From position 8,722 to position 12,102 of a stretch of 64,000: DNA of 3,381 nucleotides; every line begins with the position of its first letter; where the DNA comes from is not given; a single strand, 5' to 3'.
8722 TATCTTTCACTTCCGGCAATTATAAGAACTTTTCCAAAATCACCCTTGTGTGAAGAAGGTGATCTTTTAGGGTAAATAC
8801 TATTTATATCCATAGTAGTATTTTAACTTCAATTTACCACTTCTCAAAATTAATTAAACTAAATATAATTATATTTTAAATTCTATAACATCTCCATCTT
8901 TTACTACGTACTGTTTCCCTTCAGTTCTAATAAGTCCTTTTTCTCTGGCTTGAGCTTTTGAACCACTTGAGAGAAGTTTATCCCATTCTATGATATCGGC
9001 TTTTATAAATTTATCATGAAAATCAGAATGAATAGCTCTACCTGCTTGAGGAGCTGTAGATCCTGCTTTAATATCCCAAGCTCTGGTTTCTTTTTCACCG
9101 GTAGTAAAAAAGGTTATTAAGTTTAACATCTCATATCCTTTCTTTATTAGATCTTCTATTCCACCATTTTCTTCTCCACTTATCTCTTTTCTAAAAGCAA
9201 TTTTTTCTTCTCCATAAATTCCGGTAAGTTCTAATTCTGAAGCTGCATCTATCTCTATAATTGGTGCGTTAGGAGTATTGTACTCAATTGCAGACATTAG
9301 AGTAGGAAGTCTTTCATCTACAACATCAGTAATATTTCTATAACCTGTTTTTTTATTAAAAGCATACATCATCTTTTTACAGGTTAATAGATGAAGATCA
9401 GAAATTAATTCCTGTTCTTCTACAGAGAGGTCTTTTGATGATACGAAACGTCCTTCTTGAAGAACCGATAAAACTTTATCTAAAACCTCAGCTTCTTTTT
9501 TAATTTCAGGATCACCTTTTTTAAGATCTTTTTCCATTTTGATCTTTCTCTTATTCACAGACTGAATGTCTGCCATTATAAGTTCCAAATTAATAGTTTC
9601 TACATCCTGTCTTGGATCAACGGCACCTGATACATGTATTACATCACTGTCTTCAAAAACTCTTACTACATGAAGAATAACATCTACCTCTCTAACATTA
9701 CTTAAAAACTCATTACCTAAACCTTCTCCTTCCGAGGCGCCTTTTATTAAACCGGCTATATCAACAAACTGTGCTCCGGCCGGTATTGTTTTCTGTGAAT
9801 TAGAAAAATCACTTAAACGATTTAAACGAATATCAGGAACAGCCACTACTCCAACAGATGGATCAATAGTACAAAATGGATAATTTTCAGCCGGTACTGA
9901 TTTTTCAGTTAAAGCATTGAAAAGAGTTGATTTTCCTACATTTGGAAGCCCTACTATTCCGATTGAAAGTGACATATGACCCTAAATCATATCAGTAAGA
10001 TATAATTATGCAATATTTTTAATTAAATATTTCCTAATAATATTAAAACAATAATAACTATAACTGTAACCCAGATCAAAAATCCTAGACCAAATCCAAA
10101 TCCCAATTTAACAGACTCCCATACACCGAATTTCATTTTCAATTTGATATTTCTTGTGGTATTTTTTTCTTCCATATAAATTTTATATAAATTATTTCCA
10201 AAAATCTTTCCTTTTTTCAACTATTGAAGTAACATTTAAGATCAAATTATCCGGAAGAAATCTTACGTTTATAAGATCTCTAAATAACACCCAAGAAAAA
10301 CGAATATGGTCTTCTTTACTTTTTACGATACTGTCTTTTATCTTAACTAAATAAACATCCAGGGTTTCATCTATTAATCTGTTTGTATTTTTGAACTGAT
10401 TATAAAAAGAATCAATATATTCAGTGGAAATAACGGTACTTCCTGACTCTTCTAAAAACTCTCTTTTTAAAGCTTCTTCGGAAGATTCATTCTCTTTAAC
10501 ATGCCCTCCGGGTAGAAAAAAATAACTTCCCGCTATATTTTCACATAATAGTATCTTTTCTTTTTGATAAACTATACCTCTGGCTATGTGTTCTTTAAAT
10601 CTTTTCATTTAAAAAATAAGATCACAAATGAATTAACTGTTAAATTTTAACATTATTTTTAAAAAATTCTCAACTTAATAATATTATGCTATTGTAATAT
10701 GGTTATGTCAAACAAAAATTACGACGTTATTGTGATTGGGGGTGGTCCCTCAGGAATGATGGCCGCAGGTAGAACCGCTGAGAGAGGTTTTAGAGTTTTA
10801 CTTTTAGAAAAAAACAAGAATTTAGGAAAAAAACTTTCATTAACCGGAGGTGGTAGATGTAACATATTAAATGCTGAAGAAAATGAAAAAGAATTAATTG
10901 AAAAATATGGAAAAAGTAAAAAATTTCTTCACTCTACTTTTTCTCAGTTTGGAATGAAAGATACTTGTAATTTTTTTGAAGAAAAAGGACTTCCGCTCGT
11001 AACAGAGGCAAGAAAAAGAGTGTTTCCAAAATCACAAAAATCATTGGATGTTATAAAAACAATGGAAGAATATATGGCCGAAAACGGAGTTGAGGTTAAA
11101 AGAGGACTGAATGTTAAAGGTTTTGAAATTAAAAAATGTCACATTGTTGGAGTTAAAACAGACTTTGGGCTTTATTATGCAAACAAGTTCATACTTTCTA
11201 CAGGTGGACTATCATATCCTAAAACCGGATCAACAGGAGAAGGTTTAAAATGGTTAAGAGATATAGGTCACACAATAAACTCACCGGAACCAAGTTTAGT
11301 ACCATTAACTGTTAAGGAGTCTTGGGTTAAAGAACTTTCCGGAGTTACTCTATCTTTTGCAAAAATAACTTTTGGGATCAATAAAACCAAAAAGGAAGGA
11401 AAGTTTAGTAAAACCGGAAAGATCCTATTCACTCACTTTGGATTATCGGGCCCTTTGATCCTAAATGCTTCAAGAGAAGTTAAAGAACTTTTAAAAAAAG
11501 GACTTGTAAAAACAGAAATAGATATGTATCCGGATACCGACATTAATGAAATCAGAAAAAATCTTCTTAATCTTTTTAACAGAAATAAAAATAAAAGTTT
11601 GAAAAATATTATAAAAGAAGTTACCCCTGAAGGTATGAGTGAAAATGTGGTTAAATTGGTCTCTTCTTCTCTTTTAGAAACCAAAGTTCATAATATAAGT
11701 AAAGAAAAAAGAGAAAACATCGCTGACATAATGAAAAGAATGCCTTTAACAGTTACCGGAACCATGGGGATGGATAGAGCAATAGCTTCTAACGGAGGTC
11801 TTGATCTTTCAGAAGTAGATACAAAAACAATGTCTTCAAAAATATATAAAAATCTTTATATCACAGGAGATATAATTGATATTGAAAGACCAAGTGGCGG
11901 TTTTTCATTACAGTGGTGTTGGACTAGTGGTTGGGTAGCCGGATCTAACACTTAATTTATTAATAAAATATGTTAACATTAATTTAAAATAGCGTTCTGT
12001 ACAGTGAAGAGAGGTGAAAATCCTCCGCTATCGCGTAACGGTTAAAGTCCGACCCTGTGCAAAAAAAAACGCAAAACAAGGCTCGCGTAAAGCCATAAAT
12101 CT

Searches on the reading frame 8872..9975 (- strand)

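Call 10: search_protein_families(library=pfam, proteins=[window:8872-9975:-])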
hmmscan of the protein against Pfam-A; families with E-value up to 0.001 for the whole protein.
window:8872-9975:- (368 aa): 3 families
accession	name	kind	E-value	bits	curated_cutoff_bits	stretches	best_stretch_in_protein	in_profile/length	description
PF06071.19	YchF-GTPase_C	-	1.1e-32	112.4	27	1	286-368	1-83/84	Protein of unknown function (DUF933)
PF01926.29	MMR_HSR1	-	7.9e-23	81.2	21.9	1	5-110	2-86/113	50S ribosome-binding GTPase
PF02421.24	FeoB_N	-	6.6e-08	32.7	27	1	5-46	3-44/156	Ferrous iron transport protein B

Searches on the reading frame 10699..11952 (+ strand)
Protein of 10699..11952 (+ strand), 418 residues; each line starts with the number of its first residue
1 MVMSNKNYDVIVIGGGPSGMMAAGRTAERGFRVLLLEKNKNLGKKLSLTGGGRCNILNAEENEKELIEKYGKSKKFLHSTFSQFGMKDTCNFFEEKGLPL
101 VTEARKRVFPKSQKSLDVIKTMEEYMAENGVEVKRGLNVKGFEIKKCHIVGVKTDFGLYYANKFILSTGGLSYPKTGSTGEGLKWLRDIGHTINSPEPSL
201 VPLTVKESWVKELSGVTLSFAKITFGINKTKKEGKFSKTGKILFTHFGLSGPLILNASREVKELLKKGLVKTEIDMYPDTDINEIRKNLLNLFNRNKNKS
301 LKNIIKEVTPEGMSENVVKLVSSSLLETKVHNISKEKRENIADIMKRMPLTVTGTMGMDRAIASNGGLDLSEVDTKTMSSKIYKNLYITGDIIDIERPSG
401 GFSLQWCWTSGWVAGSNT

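Call 10: search_protein_families(library=pfam, proteins=[window:10699-11952:+])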
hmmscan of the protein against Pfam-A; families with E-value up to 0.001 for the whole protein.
window:10699-11952:+ (418 aa): 12 families
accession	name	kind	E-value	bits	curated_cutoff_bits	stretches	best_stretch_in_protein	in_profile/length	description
PF03486.20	HI0933_like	-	3.2e-77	259.7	50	1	9-416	2-243/244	HI0933-like protein Rossmann domain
PF22780.1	HI0933_like_1st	-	4e-36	124.8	27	1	197-362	1-164/165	HI0933-like protein barrel and H2TH domain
PF13738.12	Pyr_redox_3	-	1.7e-09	37.8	30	1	62-177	31-142/305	Pyridine nucleotide-disulphide oxidoreductase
PF12831.13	FAD_oxidored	-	9.7e-09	35.4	27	1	9-68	1-58/416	FAD dependent oxidoreductase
PF01266.30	DAO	-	2.6e-08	34.2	27.9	1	9-44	1-36/353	FAD dependent oxidoreductase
PF07992.20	Pyr_redox_2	-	3.2e-08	33.8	26.1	1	8-50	1-44/291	Pyridine nucleotide-disulphide oxidoreductase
PF00890.30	FAD_binding_2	-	3.2e-08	33.6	20.4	1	9-61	1-53/414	FAD binding domain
PF01494.25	FAD_binding_3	-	1.2e-06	28.5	22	1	8-143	2-127/349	FAD binding domain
PF13450.12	NAD_binding_8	-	1.5e-06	28.8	21.9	1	12-43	1-32/68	NAD(P)-binding Rossmann-like domain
PF01134.28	GIDA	-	2.6e-06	27.2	22.1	1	9-47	1-39/391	Glucose inhibited division protein A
PF00070.33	Pyr_redox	-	2.7e-06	28.2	22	0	10-43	2-35/82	Pyridine nucleotide-disulphide oxidoreductase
PF01946.23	Thi4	-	1.9e-05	24.4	26.2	1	7-51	17-62/235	Thi4 family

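Call 11: search_protein_families(library=ncbifam, proteins=[window:10699-11952:+])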
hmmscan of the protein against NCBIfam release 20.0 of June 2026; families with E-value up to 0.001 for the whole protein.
window:10699-11952:+ (418 aa): 70 families (the best 25 are shown)
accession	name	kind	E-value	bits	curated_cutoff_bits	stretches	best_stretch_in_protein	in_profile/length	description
TIGR00275.1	TIGR00275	subfamily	2.6e-126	421.7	183.8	1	10-416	1-401/401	aminoacetone oxidase family FAD-binding enzyme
TIGR03862.1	flavo_PP4765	subfamily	1.7e-36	125.9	242.65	1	30-416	1-369/376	TIGR03862 family flavoprotein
TIGR02032.1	GG-red-SF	subfamily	1e-09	38.5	158.8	1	8-45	1-38/297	geranylgeranyl reductase family protein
TIGR01350.1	lipoamide_DH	equivalog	1.3e-09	37.3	408.8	1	7-43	1-36/461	dihydrolipoyl dehydrogenase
TIGR03997.1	mycofact_OYE_2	equivalog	3.8e-09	35.5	793.15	1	5-49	377-421/645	mycofactocin system FadH/OYE family oxidoreductase 2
NF005882.1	PRK07843.1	equivalog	4.6e-08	31.9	788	1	7-128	1-118/547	3-oxosteroid 1-dehydrogenase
NF006130.0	PRK08274.1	equivalog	7e-08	31.7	369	1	5-40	3-38/467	FAD-dependent tricarballylate dehydrogenase TcuA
NF053717.1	VnlPnlRedVprA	equivalog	9.2e-08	31.3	600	1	4-45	3-44/481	vinyl phenol reductase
NF045599.1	bili_reduct_long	exception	1.2e-07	30.4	750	1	5-48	379-422/641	bilirubin reductase, long form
TIGR00292.1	TIGR00292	equivalog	3.8e-07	29.6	148.3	1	7-70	21-83/254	sulfide-dependent adenosine diphosphate thiazole synthase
NF003585.0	PRK05249.1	equivalog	4.3e-07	28.9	465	1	4-50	3-49/464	Si-specific NAD(P)(+) transhydrogenase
NF009477.0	PRK12843.1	equivalog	5.7e-07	28.3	758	1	4-54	13-63/578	FAD-dependent oxidoreductase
NF008425.0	PRK11259.1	equivalog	6.9e-07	28.5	257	1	6-53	3-50/377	N-methyl-L-tryptophan oxidase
NF058655.1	CrtID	equivalog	7.4e-07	28.4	640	1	10-45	1-36/478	bifunctional phytoene desaturase/3,4-desaturase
TIGR01377.1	soxA_mon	subfamily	1.2e-06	27.6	479.65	1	8-53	1-46/381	amino oxidase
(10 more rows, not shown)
